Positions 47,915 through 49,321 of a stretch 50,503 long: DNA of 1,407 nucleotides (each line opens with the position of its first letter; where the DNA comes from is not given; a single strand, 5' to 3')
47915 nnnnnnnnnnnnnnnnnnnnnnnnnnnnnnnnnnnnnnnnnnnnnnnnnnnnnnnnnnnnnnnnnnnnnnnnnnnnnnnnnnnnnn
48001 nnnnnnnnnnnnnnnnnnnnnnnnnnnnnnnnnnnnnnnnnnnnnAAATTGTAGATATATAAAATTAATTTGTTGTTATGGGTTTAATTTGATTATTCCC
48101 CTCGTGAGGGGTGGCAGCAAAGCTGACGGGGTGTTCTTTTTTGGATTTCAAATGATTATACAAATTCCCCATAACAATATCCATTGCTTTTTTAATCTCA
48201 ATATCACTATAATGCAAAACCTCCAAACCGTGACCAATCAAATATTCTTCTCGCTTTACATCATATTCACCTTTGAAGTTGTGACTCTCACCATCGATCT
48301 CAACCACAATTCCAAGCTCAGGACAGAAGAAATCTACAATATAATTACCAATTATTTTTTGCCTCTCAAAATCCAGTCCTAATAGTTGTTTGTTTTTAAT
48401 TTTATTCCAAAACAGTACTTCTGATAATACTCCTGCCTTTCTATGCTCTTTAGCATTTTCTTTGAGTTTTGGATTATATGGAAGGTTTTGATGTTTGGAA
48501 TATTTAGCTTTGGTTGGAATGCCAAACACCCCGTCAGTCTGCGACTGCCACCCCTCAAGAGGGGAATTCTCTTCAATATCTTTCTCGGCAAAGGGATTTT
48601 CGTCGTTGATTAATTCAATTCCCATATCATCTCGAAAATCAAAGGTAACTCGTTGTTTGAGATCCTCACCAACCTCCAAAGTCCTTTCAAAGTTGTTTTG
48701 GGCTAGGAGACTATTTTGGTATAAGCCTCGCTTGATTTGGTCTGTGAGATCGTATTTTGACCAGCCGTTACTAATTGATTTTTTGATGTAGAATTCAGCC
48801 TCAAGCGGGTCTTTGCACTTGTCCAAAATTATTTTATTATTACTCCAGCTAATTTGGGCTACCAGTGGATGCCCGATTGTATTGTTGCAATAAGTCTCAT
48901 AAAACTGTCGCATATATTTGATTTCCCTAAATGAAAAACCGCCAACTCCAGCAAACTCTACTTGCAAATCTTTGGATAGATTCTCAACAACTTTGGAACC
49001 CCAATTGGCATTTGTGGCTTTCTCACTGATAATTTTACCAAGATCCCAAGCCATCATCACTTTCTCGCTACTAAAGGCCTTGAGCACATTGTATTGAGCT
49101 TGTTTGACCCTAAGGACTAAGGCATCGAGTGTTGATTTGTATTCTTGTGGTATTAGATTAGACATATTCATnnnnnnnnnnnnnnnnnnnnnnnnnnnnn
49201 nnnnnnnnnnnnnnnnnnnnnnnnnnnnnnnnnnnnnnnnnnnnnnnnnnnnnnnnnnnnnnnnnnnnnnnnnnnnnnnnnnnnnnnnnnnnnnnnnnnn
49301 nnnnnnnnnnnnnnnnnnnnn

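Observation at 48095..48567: DUF559 endonuclease module bracketed by GC-rich terminal inverted repeats, sitting in-frame inside a DUF1016-type gene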

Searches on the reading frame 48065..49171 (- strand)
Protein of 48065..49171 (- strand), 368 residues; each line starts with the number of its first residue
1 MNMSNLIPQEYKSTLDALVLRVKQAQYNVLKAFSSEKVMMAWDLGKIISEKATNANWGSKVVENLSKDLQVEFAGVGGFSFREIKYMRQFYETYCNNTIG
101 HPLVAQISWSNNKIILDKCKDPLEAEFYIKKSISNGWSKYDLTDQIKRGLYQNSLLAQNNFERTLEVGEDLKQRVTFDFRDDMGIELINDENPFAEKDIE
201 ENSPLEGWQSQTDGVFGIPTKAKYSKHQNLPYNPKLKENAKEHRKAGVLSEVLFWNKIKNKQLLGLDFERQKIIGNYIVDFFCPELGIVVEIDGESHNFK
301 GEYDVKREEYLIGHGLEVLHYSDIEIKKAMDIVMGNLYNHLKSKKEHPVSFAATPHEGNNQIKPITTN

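Call 8: search_protein_families(library=pfam, proteins=[window:48065-49171:-], max_evalue=0.01)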
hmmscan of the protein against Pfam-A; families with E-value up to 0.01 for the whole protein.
window:48065-49171:- (368 aa): 2 families
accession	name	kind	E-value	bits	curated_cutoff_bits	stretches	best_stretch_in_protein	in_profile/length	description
PF17761.7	DUF1016_N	-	5.2e-38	130.7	32.8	1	21-152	5-136/137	DUF1016 N-terminal domain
PF04480.18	DUF559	-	1.6e-25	89.5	20.6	1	235-341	2-108/109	Protein of unknown function (DUF559)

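Call 19: find_encoding_contigs(protein=window:48065-49171:-, flank=10000, max_places=4)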
Protein window:48065-49171:- (368 aa): 3 contigs read that carry it; 2 places shown.
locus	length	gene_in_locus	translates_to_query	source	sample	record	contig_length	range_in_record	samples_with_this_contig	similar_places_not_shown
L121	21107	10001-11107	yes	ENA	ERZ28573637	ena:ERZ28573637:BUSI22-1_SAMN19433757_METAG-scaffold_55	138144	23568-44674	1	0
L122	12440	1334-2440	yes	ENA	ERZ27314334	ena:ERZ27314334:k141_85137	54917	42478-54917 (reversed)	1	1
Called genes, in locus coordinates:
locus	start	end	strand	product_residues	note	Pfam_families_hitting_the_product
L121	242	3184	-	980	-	-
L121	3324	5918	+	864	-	PF08282:Hydrolase_3 (faint), PF00122:E1-E2_ATPase, PF00702:Hydrolase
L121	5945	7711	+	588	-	PF12161:HsdM_N, PF07669:Eco57I (faint), PF02384:N6_Mtase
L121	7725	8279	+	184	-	PF04480:DUF559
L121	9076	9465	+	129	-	PF01420:Methylase_S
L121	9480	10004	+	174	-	-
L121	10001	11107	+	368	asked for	PF17761:DUF1016_N, PF04480:DUF559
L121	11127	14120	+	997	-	PF04313:HSDR_N, PF04851:ResIII, PF18766:SWI2_SNF2, PF22679:T1R_D3-like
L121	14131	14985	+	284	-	PF00763:THF_DHG_CYH (weak), PF02882:THF_DHG_CYH_C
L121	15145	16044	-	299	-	PF02775:TPP_enzyme_C, PF12367:PFO_beta_C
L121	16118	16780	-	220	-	PF01936:NYN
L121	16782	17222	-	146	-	PF12724:Flavodoxin_5 (weak), PF00258:Flavodoxin_1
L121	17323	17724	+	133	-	-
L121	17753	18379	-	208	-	-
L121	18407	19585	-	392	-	PF00712:DNA_pol3_beta (weak), PF02767:DNA_pol3_beta_2 (faint), PF02768:DNA_pol3_beta_3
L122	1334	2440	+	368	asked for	PF17761:DUF1016_N, PF04480:DUF559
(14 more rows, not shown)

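Call 41: list_cluster_members(proteins=[window:48065-49171:-, window:45052-48045:-, window:9156-11564:-, window:36248-38230:+, window:28865-30412:-, window:34562-36103:-])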
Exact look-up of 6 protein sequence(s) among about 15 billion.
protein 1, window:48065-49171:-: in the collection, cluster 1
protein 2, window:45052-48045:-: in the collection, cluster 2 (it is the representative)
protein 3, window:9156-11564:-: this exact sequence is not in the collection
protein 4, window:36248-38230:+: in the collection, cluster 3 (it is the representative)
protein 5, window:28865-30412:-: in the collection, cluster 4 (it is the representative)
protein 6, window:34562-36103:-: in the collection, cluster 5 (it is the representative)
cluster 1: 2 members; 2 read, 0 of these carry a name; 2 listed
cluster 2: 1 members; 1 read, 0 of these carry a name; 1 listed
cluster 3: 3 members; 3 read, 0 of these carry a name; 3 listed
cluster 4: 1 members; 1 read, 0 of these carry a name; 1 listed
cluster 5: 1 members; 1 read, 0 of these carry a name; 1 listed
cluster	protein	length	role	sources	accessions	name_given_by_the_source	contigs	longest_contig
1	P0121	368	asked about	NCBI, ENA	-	-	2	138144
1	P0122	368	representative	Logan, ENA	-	-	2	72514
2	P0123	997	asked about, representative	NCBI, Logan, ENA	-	-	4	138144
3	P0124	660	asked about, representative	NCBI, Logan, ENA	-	-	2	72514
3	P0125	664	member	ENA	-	-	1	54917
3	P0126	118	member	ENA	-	-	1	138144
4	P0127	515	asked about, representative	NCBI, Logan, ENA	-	-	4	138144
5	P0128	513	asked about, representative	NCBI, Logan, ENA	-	-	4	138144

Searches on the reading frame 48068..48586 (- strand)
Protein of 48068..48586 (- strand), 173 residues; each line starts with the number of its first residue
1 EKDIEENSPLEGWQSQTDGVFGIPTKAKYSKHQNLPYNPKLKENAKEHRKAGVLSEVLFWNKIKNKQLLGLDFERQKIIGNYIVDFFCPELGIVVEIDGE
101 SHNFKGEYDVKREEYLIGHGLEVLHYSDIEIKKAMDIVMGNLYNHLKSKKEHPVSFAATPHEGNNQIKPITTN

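Call 103: predict_structure(alignment_id=A9)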
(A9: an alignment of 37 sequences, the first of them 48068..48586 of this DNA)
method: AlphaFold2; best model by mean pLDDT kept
length: 173 residues; sequences in the alignment: 37
mean_pLDDT: 78.7   pTM: 0.71
mean pLDDT of the five models: 78.7, 78.5, 77.1, 76.0, 75.2
residues with pLDDT >= 90: 82; 70-90: 38; 50-70: 28; < 50: 25
segments of 3 or more residues with pLDDT < 50: 1-8, 15-24
pLDDT, mean of each block of 10 residues (from residue 1): 44 46 54 77 79 91 95 92 93 92 72 92 96 97 96 68 58 69
secondary structure, 60 per line:
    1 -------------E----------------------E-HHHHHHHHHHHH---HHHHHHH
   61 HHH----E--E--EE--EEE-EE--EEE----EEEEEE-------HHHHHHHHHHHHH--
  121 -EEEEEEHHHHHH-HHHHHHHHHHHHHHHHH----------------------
elements in order: H39-50 H54-63 E78-80 E86-88 E93-98 H106-118 E122-127 H128-133 H135-151

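Call 106: fold_search(model_id=the predicted structure, library=pdb)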
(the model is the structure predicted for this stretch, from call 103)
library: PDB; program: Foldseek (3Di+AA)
matches with E <= 10: 706; with E <= 0.001: 2
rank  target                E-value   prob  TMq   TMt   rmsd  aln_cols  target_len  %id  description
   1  3hrl                  7.7e-07  1.00  0.48  0.85   2.6        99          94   28  Crystal structure of a putative endonuclease-like protein (ngo0050) from neisseria gonorrhoeae (released 2009-06-30)
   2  3r3p_A                7.4e-04  1.00  0.44  0.74   2.8       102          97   15  Homing Endonuclease I-Bth0305I Catalytic Domain (released 2011-10-05)
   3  9i05_Xv               1.0e-03  1.00  0.40  0.20   4.9       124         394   16  Cryo-EM structure of the large subunit of the mitochondrial ribosome from Toxoplasma gondii (released 2025-06-11)
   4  3r3p_B                1.3e-03  1.00  0.44  0.74   2.9       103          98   14  Homing Endonuclease I-Bth0305I Catalytic Domain (released 2011-10-05)
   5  9i05_Xl               2.0e-03  1.00  0.42  0.19   4.2       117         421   15  Cryo-EM structure of the large subunit of the mitochondrial ribosome from Toxoplasma gondii (released 2025-06-11)
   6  4par_C                5.7e-03  0.99  0.36  0.22   8.3       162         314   18  The 5-Hydroxymethylcytosine-Specific Restriction Enzyme AbaSI in a Complex with Product-like DNA (released 2014-06-25)
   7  4oq2                  1.5e-02  0.97  0.35  0.22   7.0       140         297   17  5hmC specific restriction endonuclease PvuRTs1I (released 2014-03-12)
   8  9g6k_Lc               2.2e-02  0.96  0.39  0.17   5.3       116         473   19  LSU structure derived from the LSU sample of the mitoribosome from T. gondii. (released 2024-12-11)
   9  6z1p_AS               2.4e-02  0.97  0.39  0.11   5.3       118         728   15  Structure of the mitochondrial ribosome from Tetrahymena thermophila (released 2020-06-24)
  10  9i05_Xr               5.6e-02  0.91  0.37  0.17   5.0       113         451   12  Cryo-EM structure of the large subunit of the mitochondrial ribosome from Toxoplasma gondii (released 2025-06-11)
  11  9g6k_Li               5.6e-02  0.77  0.33  0.14  16.4       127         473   12  LSU structure derived from the LSU sample of the mitoribosome from T. gondii. (released 2024-12-11)
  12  9g6k_L9               7.8e-02  0.91  0.38  0.16   5.3       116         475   12  LSU structure derived from the LSU sample of the mitoribosome from T. gondii. (released 2024-12-11)
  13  9g6k_Ld               8.8e-02  0.80  0.39  0.18   5.7       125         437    9  LSU structure derived from the LSU sample of the mitoribosome from T. gondii. (released 2024-12-11)
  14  9i05_Xi               1.4e-01  0.93  0.40  0.17   4.1       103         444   14  Cryo-EM structure of the large subunit of the mitochondrial ribosome from Toxoplasma gondii (released 2025-06-11)
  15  1vsr                  1.4e-01  0.77  0.35  0.43   4.8       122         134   16  VERY SHORT PATCH REPAIR (VSR) ENDONUCLEASE FROM ESCHERICHIA COLI (released 1999-10-27)
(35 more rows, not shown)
